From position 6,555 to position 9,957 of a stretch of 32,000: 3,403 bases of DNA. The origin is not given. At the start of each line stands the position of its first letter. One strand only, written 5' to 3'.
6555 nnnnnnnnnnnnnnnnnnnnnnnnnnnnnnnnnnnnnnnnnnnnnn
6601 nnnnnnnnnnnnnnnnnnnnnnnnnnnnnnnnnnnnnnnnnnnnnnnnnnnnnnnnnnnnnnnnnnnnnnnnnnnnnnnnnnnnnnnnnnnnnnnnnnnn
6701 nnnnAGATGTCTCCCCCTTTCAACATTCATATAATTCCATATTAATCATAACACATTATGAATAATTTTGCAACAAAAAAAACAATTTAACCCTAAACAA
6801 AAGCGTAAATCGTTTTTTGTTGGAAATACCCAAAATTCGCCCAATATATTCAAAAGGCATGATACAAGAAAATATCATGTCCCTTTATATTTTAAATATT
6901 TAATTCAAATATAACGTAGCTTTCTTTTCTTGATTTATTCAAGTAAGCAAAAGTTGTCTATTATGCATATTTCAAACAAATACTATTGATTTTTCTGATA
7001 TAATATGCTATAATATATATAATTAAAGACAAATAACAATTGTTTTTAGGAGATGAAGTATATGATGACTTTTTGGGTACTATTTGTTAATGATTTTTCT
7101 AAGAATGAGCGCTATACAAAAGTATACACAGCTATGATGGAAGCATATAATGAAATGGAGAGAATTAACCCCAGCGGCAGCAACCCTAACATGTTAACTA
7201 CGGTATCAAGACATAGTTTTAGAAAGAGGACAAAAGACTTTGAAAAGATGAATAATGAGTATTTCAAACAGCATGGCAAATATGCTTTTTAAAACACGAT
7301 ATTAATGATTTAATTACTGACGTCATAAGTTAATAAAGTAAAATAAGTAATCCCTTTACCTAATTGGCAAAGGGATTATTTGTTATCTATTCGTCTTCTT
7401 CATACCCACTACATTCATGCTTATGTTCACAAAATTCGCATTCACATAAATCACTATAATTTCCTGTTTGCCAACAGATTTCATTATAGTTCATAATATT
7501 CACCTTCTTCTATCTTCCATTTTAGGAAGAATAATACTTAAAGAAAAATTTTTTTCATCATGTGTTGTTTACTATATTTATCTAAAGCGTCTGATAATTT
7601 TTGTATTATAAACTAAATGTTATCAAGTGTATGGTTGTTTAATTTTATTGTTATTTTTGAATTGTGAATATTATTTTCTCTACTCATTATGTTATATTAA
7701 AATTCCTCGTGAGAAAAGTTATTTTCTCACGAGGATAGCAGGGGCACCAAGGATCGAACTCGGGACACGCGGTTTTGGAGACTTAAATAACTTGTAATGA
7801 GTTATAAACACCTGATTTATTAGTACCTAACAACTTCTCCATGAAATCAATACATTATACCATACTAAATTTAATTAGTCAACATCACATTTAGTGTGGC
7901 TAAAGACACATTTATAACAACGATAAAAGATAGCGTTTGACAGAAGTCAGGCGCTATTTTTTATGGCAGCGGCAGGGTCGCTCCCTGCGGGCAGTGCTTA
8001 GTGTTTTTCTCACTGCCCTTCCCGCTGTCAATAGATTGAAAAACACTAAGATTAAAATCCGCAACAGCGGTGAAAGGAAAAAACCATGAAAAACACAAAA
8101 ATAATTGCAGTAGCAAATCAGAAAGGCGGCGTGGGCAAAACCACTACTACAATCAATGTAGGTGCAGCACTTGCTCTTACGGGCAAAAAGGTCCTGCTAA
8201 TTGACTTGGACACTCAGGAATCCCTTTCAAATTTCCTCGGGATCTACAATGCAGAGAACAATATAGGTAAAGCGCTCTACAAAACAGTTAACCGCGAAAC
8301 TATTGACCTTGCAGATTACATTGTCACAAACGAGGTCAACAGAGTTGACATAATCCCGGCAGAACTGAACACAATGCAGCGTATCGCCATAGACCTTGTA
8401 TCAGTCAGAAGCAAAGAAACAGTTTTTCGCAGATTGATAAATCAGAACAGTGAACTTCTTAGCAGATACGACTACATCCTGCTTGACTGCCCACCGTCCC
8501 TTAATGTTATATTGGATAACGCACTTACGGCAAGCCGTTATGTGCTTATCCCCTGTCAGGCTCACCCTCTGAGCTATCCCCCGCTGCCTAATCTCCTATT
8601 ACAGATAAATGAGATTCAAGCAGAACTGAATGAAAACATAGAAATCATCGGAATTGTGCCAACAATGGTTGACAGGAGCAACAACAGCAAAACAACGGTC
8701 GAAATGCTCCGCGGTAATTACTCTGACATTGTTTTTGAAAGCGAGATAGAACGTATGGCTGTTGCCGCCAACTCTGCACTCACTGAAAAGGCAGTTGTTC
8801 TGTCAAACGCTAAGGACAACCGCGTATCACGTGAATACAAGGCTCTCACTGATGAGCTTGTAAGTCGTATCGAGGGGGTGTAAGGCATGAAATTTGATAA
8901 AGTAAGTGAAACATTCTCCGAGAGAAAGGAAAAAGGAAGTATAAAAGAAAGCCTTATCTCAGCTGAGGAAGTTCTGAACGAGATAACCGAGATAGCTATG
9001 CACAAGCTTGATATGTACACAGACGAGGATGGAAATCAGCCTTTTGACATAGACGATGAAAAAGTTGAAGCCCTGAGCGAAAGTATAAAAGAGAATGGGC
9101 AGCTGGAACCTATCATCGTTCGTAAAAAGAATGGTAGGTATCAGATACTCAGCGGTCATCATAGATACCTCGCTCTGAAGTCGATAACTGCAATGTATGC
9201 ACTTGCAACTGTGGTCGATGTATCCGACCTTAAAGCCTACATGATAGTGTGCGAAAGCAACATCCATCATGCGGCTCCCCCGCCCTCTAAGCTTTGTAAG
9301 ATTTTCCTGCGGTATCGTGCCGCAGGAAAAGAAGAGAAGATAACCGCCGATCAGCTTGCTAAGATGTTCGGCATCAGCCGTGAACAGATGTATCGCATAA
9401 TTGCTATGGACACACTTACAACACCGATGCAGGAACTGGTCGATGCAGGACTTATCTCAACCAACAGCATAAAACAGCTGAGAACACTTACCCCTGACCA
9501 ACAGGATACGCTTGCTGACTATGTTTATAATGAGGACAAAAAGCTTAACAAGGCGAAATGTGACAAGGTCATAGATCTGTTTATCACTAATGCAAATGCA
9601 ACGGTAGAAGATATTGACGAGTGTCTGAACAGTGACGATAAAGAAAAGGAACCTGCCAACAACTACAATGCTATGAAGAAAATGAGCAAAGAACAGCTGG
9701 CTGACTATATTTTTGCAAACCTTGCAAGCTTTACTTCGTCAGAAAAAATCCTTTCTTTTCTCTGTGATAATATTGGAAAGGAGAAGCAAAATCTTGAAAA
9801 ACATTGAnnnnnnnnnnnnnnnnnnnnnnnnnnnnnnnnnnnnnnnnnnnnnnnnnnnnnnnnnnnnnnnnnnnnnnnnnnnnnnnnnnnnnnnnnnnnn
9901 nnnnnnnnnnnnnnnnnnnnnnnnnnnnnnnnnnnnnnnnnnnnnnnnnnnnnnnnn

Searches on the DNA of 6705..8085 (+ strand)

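Call 33: search_rna_families(source=window, start=7600, end=7900, threshold=evalue, max_evalue=1, show_alignments=1)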
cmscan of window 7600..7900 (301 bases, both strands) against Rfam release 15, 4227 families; matches with E-value up to 1: 0.
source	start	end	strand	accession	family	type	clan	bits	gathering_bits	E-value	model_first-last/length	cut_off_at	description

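Call 80: search_dna_similar(query=window:6705-8085:+, collection=plasmids, mode=near, max_rows=5)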
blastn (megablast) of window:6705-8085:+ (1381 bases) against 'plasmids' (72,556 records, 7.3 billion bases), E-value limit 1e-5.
No match.

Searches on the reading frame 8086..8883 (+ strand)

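Call 8: search_protein_families(library=pfam, proteins=[window:8086-8883:+], max_evalue=0.001)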
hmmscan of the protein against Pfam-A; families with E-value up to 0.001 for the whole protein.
window:8086-8883:+ (265 aa): 8 families
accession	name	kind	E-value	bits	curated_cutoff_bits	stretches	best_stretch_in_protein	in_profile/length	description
PF13614.12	AAA_31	-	2e-48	165.1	27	1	4-187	1-177/177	AAA domain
PF01656.29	CbiA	-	1.1e-22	80.7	25.4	1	7-212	1-100/125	CobQ/CobB/MinD/ParA nucleotide binding domain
PF10609.15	ParA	-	8.1e-12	45.5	27.1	1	4-195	3-175/246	NUBPL iron-transfer P-loop NTPase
PF09140.17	MipZ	-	8.5e-11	42.1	20.7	1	6-150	2-122/262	ATPase MipZ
PF06564.18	CBP_BcsQ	-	1.1e-08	35.3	21.3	1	5-150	2-138/234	Cellulose biosynthesis protein BcsQ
PF02374.21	ArsA_ATPase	-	1.2e-06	28.4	24.3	1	12-59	8-57/305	Anion-transporting ATPase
PF00142.24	Fer4_NifH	-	1.3e-05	25.3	25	1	12-44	7-39/271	4Fe-4S iron sulfur cluster binding proteins, NifH/frxC family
PF07015.17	VirC1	-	4.9e-05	23.2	24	1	5-50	2-47/231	VirC1 protein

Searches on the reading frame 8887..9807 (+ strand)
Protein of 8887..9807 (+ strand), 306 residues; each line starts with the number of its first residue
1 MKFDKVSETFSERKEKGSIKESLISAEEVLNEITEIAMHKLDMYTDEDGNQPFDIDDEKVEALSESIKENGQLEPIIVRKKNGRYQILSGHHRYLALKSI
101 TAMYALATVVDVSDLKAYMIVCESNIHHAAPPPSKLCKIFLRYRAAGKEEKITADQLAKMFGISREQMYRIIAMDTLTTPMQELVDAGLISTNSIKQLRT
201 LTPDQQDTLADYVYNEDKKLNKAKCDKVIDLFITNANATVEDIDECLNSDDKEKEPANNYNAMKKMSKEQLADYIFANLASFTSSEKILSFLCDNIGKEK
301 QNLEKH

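Call 8: search_protein_families(library=pfam, proteins=[window:8887-9807:+], max_evalue=0.001)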
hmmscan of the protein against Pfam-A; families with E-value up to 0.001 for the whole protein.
window:8887-9807:+ (306 aa): 4 families
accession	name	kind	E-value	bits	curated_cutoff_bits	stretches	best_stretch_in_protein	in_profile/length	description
PF02195.25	ParB_N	-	2.1e-11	44.2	26.3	1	51-122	17-90/95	ParB N-terminal domain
PF17762.8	HTH_ParB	-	8e-06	26.4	22.6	1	143-217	12-87/102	ParB HTH domain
PF13545.12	HTH_Crp_2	-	0.00017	22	27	0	135-173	2-44/70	Crp-like helix-turn-helix domain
PF02796.21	HTH_7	-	0.00026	21.5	23.8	0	149-172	19-42/45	Helix-turn-helix domain of resolvase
